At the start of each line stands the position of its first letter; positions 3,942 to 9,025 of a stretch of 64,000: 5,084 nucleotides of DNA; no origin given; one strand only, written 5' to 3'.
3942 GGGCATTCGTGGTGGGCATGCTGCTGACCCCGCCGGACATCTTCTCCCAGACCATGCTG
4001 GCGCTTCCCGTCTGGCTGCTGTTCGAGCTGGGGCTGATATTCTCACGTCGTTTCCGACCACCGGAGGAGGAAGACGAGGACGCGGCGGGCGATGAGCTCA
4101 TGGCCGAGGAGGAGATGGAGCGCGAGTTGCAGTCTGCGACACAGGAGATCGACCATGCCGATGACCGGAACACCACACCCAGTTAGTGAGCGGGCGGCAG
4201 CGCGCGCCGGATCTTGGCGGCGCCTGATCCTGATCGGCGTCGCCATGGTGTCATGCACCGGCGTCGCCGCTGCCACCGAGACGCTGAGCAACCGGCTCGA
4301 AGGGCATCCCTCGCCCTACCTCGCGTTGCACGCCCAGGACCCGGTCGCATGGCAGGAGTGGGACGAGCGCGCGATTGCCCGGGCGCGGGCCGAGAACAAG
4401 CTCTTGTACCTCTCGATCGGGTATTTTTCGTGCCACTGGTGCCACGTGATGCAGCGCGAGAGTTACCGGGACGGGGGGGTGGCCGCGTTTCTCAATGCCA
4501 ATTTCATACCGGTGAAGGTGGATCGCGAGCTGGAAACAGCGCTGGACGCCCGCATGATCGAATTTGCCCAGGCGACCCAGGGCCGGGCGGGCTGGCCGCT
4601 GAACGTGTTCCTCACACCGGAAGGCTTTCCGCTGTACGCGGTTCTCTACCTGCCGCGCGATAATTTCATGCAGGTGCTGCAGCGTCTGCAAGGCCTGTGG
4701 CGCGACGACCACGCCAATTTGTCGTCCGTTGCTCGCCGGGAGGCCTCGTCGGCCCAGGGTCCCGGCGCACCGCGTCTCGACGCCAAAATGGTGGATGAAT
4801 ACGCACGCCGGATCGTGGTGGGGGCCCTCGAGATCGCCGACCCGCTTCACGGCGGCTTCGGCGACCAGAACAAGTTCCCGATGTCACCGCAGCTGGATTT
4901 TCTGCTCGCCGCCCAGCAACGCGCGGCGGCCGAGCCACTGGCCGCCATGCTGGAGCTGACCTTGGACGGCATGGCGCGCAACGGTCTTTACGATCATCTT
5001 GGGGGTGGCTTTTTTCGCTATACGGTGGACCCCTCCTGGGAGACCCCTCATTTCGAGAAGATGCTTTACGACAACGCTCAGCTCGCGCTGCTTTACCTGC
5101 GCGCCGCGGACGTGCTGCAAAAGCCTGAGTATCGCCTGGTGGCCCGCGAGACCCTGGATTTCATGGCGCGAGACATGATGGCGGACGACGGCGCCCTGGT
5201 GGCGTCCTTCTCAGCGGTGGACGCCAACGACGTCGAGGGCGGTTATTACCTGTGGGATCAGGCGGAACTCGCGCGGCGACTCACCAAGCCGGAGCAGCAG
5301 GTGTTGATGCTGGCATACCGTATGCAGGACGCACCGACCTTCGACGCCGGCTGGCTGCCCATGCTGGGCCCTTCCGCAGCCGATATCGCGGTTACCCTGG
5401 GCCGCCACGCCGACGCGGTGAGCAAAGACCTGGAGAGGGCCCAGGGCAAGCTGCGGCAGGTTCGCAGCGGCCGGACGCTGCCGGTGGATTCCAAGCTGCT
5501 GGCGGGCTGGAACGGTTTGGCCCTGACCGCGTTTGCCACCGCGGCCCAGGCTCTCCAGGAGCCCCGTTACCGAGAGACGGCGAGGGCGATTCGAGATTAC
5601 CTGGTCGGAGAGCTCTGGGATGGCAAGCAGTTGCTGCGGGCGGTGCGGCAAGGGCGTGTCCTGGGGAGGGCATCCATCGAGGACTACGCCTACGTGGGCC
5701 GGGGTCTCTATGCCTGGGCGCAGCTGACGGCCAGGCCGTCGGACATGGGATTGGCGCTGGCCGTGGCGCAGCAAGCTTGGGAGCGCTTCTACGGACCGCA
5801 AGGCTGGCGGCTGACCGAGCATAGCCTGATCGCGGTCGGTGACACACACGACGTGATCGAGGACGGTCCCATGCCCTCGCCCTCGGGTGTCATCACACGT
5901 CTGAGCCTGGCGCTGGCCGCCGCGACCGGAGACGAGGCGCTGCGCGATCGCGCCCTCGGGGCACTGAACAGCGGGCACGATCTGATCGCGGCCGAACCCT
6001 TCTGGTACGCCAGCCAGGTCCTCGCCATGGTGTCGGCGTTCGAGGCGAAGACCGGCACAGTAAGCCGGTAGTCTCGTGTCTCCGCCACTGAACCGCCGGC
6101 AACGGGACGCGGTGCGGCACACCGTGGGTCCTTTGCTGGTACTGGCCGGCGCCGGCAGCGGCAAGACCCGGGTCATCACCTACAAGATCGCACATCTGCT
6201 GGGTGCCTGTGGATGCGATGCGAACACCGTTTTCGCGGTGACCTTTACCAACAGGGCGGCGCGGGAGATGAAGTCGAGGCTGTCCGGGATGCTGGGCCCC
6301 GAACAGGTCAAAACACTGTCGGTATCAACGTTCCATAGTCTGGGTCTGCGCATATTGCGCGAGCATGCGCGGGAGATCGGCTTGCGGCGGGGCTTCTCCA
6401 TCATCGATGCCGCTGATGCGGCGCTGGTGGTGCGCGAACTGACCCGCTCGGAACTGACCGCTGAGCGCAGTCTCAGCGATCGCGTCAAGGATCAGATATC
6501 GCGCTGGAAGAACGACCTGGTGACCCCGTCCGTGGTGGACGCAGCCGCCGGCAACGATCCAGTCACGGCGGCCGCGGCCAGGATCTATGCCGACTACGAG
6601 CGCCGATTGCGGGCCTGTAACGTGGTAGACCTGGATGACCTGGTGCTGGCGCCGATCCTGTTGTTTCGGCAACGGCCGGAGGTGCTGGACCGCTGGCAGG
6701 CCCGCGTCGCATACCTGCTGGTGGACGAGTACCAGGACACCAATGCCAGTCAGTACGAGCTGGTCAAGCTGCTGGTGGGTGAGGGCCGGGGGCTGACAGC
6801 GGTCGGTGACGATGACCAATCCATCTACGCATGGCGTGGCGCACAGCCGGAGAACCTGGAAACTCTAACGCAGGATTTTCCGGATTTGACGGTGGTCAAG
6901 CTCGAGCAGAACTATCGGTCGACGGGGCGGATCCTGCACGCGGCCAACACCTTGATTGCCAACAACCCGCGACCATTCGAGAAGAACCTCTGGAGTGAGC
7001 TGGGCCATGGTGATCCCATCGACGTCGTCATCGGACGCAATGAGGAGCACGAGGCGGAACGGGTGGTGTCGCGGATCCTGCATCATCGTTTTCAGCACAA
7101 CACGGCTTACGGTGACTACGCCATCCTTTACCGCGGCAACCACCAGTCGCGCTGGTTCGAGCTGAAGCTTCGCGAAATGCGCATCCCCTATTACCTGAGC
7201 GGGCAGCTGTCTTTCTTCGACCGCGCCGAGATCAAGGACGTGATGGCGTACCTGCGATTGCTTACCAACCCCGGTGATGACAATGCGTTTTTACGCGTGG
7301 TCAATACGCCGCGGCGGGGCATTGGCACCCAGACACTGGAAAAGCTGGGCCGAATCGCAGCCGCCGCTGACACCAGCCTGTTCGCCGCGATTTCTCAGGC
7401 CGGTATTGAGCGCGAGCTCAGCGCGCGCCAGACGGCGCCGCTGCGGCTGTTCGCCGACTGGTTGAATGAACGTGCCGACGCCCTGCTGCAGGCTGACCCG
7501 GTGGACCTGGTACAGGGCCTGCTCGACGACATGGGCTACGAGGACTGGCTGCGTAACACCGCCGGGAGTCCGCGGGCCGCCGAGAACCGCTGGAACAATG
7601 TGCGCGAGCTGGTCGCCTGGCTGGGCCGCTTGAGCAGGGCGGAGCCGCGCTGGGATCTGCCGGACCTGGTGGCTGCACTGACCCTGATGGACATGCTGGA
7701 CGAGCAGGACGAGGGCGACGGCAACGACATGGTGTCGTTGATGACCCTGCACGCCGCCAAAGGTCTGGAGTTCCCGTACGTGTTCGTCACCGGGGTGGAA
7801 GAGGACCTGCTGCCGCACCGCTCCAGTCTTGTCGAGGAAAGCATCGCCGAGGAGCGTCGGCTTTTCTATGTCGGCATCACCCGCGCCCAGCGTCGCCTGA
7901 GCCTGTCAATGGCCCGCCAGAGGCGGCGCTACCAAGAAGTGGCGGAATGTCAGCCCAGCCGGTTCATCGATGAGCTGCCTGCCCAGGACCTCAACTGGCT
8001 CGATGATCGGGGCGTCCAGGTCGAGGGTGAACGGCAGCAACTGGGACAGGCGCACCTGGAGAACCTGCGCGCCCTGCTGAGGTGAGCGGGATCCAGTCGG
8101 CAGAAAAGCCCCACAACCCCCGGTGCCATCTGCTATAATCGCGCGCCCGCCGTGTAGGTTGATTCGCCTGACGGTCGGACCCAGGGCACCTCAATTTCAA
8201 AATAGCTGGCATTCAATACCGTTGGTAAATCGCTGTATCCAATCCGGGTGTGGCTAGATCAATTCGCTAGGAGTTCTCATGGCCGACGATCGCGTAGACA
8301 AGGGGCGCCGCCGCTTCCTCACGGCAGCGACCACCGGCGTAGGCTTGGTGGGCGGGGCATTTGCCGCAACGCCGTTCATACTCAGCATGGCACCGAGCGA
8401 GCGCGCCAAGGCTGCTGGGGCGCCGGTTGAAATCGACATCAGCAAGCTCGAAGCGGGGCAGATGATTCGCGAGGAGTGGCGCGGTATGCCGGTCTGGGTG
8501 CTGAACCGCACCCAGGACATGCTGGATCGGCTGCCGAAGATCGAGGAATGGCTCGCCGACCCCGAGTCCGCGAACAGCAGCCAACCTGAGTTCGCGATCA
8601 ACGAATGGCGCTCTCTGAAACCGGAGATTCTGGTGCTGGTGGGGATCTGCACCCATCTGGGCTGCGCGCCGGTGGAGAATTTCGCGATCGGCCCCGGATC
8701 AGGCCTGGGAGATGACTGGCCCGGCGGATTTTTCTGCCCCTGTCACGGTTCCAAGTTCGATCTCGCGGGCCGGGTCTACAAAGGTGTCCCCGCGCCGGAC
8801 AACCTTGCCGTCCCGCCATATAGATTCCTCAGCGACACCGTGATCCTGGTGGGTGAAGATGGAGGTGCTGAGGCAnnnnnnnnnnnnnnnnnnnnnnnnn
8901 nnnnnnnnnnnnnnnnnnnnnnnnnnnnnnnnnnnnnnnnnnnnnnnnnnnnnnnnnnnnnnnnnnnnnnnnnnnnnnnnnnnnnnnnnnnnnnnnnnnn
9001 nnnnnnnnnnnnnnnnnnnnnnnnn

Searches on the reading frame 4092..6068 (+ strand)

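Call 72: search_protein_families(library=pfam, proteins=[window:4092-6068:+], max_evalue=0.00001)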
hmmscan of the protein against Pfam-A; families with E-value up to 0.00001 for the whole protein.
window:4092-6068:+ (659 aa): 2 families
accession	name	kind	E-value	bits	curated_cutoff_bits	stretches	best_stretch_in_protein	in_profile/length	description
PF03190.21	Thioredox_DsbH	-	6.9e-51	172.9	27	1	67-215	2-156/163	Protein of unknown function, DUF255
PF13899.12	Thioredoxin_7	-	5.3e-06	26.9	27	0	86-176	1-83/83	Thioredoxin-like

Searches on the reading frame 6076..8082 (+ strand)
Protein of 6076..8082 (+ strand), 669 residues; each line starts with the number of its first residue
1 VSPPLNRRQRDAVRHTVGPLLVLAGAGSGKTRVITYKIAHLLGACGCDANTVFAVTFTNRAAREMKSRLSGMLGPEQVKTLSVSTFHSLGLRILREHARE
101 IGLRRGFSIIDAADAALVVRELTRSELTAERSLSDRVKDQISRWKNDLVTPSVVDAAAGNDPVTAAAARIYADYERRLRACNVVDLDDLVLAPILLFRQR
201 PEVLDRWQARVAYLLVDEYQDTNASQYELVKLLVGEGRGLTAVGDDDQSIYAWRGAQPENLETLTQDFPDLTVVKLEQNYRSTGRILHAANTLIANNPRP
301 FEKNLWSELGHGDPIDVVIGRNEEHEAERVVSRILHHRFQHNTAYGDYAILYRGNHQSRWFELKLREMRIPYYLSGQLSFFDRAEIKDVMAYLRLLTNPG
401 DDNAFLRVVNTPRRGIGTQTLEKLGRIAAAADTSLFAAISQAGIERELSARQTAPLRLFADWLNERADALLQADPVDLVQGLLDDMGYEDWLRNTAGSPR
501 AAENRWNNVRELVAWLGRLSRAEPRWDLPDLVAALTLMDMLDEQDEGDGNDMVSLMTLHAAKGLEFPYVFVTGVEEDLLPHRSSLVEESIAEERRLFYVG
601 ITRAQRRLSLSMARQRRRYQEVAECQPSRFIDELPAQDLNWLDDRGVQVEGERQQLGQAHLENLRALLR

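Call 72: search_protein_families(library=pfam, proteins=[window:6076-8082:+], max_evalue=0.00001)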
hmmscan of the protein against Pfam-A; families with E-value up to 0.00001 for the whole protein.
window:6076-8082:+ (669 aa): 5 families
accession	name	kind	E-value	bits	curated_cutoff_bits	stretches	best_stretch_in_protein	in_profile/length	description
PF00580.27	UvrD-helicase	-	2.4e-85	287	23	1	5-269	1-271/271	UvrD/REP helicase N-terminal domain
PF13361.12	UvrD_C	-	1.1e-72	245.8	25.6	1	274-614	1-349/350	UvrD-like helicase C-terminal domain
PF13245.12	AAA_19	-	1.9e-22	80.3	25.1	1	9-252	1-132/134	AAA domain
PF13538.12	UvrD_C_2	-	1.1e-09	38.4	27.4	1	555-610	4-51/52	UvrD-like helicase C-terminal domain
PF13604.12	AAA_30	-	7.3e-06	26.3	27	0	5-69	2-66/191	AAA domain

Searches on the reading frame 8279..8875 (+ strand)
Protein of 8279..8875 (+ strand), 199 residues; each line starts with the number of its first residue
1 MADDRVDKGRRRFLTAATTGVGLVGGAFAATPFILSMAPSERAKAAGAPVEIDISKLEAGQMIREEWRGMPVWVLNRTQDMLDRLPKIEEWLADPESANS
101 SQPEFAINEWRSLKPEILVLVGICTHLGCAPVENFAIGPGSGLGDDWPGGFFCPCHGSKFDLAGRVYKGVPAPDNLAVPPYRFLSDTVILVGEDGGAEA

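Call 72: search_protein_families(library=pfam, proteins=[window:8279-8875:+], max_evalue=0.00001)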
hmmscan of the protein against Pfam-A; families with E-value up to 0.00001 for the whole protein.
window:8279-8875:+ (199 aa): 2 families
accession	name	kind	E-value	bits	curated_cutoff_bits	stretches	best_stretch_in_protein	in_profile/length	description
PF10399.14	UCR_Fe-S_N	-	1.7e-10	40.5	24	1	3-40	4-41/41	Ubiquitinol-cytochrome C reductase Fe-S subunit TAT signal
PF00355.32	Rieske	-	9.7e-08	32.3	20.3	1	110-178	29-86/88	Rieske [2Fe-2S] domain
